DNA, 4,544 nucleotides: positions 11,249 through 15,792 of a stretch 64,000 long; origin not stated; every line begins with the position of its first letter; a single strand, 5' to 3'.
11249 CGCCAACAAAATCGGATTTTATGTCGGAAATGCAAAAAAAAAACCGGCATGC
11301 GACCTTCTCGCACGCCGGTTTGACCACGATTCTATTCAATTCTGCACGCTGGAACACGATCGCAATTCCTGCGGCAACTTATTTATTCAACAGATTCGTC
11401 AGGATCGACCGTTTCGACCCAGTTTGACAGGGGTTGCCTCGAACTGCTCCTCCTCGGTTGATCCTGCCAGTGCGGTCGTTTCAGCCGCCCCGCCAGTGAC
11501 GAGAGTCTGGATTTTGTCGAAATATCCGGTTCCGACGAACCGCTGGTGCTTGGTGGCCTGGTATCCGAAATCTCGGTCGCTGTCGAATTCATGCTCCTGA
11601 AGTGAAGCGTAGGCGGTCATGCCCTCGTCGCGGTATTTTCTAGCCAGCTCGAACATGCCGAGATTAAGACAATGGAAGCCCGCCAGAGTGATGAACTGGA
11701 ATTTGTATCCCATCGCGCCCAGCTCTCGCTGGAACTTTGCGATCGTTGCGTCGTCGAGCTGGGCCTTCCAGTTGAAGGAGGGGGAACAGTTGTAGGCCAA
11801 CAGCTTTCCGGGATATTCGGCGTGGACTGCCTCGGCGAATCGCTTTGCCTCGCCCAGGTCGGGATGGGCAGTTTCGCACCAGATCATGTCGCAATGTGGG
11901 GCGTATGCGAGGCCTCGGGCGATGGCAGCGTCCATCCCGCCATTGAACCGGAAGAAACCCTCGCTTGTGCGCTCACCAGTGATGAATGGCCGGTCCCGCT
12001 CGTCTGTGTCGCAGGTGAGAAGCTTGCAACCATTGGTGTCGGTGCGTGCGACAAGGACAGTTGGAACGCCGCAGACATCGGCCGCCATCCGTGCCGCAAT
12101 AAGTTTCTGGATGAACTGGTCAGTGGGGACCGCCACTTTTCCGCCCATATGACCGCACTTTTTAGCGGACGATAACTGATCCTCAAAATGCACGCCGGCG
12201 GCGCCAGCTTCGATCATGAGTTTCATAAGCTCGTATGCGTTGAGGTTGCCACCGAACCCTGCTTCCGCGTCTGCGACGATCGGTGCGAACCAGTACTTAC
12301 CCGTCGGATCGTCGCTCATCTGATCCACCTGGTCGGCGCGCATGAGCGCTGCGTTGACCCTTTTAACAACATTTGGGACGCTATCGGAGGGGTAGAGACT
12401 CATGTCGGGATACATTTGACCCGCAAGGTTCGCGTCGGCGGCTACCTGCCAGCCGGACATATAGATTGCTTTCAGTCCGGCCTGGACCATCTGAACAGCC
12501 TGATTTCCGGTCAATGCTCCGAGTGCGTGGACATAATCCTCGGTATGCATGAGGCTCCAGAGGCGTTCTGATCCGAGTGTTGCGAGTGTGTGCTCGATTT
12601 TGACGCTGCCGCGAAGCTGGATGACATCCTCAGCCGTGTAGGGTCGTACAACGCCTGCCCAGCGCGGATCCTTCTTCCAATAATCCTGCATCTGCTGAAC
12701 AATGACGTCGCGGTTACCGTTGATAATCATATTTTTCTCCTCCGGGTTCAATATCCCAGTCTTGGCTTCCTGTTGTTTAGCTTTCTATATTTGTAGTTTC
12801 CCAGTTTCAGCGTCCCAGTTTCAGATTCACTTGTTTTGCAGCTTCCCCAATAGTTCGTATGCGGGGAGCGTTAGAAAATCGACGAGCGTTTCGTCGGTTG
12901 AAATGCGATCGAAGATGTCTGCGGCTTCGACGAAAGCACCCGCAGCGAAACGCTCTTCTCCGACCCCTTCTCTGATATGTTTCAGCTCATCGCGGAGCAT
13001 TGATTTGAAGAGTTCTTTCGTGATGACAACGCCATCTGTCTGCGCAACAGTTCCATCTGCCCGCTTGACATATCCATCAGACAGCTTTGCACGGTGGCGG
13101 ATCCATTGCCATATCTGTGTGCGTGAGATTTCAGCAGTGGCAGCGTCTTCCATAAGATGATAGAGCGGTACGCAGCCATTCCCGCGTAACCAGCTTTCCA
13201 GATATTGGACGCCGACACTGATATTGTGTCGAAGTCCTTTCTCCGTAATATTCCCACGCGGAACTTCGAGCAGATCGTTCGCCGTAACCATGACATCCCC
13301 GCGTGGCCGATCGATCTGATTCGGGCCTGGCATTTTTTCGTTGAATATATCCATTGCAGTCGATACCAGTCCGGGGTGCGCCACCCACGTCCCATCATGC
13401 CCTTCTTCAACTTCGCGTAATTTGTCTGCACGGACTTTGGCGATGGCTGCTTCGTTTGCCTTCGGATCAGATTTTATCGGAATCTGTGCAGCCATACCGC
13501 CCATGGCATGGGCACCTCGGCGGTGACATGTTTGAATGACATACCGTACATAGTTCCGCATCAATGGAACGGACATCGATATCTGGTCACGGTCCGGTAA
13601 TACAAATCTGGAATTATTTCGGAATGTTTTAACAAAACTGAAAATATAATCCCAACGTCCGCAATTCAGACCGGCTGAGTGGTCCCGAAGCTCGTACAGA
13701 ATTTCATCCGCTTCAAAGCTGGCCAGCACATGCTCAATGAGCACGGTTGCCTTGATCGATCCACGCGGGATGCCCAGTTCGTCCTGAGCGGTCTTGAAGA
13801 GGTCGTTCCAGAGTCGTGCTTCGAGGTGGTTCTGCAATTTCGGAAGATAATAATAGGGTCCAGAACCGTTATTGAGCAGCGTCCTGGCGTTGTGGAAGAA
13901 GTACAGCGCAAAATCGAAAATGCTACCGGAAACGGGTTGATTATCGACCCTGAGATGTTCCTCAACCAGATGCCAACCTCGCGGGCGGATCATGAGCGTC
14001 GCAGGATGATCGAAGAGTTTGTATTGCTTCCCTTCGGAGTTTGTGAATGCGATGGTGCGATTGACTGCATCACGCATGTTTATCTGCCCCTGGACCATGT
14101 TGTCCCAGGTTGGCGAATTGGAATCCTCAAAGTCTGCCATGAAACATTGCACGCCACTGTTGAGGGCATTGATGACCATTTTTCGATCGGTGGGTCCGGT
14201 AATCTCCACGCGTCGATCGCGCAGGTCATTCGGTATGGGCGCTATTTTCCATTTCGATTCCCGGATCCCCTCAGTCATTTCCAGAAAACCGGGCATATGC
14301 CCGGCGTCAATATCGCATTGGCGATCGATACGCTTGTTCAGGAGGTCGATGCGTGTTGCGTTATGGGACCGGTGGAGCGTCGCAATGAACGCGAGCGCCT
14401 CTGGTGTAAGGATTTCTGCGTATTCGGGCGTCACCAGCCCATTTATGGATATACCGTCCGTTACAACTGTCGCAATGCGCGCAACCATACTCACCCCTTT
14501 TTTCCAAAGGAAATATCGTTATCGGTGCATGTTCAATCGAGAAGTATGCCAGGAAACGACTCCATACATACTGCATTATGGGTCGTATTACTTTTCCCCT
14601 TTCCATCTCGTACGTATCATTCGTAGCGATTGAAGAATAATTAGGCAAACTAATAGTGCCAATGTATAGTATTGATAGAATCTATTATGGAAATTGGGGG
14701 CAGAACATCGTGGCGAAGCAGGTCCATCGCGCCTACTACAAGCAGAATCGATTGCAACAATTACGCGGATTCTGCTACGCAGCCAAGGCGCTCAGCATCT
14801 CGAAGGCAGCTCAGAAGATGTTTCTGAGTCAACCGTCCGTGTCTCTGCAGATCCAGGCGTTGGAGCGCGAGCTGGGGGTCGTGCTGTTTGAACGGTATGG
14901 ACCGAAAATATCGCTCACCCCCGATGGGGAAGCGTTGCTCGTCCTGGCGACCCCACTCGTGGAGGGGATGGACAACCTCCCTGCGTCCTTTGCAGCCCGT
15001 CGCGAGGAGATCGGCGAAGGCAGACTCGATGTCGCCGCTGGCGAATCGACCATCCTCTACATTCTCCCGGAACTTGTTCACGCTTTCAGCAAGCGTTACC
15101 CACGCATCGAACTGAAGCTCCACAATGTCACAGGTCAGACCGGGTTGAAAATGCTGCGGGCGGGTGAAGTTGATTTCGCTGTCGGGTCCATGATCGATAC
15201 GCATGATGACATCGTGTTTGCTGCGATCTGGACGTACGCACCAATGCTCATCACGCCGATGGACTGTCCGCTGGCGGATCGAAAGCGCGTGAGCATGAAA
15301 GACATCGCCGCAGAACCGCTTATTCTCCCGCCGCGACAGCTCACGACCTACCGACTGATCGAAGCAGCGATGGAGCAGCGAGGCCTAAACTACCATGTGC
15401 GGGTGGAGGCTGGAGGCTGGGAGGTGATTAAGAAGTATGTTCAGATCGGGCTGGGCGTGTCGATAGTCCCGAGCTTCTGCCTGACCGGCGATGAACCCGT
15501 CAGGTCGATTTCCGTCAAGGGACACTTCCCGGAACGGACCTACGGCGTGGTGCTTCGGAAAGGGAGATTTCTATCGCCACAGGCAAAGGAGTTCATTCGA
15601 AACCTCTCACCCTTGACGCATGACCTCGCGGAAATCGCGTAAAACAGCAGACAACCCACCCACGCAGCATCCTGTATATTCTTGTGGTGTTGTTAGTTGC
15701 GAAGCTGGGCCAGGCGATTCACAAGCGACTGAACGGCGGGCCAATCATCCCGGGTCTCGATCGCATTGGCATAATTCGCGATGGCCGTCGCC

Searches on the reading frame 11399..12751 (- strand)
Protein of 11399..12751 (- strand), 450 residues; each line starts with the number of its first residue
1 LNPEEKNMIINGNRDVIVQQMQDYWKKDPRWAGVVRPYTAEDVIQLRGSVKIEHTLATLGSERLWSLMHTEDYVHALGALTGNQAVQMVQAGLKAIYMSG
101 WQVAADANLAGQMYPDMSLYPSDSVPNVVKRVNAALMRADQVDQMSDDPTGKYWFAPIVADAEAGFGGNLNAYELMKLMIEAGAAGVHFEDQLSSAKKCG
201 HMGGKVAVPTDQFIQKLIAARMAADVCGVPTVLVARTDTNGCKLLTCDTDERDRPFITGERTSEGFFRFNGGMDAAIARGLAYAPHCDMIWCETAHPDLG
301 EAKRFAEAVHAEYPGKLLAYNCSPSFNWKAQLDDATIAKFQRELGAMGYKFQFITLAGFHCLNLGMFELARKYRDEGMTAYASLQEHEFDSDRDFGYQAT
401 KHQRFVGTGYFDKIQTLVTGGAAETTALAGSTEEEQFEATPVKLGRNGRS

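Call 38: search_protein_families(library=pfam, proteins=[window:11399-12751:-], max_evalue=0.00001)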
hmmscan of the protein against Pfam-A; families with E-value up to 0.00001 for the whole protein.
window:11399-12751:- (450 aa): 2 families
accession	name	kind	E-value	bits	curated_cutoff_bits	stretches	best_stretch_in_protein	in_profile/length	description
PF00463.27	ICL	-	1.5e-108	364.1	26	2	19-259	3-253/526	Isocitrate lyase family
PF13714.12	PEP_mutase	-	2.2e-14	54.1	31.5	1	87-240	24-148/240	Phosphoenolpyruvate phosphomutase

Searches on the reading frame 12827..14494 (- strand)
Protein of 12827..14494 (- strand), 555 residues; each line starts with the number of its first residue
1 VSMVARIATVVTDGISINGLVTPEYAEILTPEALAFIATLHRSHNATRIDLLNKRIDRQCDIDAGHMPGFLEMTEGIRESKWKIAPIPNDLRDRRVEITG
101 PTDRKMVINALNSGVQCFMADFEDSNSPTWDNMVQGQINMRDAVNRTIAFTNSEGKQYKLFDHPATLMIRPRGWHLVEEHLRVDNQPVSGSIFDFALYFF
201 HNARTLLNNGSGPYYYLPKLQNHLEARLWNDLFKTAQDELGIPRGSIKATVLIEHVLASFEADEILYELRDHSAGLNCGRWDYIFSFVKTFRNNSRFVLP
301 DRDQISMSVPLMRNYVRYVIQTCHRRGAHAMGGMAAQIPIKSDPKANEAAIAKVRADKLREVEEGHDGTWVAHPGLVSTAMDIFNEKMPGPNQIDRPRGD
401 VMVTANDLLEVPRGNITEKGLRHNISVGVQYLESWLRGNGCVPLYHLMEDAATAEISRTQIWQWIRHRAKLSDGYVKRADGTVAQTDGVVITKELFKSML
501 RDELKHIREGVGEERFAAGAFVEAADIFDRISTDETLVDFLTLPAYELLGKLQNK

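Call 38: search_protein_families(library=pfam, proteins=[window:12827-14494:-], max_evalue=0.00001)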
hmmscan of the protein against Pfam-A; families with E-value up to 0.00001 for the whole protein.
window:12827-14494:- (555 aa): 3 families
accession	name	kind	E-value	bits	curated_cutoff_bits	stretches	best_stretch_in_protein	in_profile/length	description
PF01274.28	MS_TIM-barrel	-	3.2e-111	370.7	26.4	1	166-410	1-247/248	Malate synthase, TIM barrel domain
PF20659.2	MS_C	-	4.3e-39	134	23.1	1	416-548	2-117/118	Malate synthase, C-terminal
PF20656.2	MS_N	-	3.9e-17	61.9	23.5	1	14-75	2-63/64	Malate synthase, N-terminal domain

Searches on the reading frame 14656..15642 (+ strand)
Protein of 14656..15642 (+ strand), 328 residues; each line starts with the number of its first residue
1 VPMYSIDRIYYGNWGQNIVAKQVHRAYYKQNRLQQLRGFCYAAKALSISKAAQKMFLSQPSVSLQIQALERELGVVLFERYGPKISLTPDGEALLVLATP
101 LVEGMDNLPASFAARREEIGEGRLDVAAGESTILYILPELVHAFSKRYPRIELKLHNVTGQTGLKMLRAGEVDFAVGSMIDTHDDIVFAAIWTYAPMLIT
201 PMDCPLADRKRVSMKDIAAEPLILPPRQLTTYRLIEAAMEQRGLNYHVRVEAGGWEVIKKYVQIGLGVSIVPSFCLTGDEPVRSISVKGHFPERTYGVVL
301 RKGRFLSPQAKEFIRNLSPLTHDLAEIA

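Call 38: search_protein_families(library=pfam, proteins=[window:14656-15642:+], max_evalue=0.00001)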
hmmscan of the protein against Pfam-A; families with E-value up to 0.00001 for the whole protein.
window:14656-15642:+ (328 aa): 2 families
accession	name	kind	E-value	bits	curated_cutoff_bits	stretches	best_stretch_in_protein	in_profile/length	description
PF03466.25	LysR_substrate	-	2.1e-42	145.3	28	1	121-317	5-204/209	LysR substrate binding domain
PF00126.33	HTH_1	-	3.5e-19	68.9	26.6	1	33-92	1-60/60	Bacterial regulatory helix-turn-helix protein, lysR family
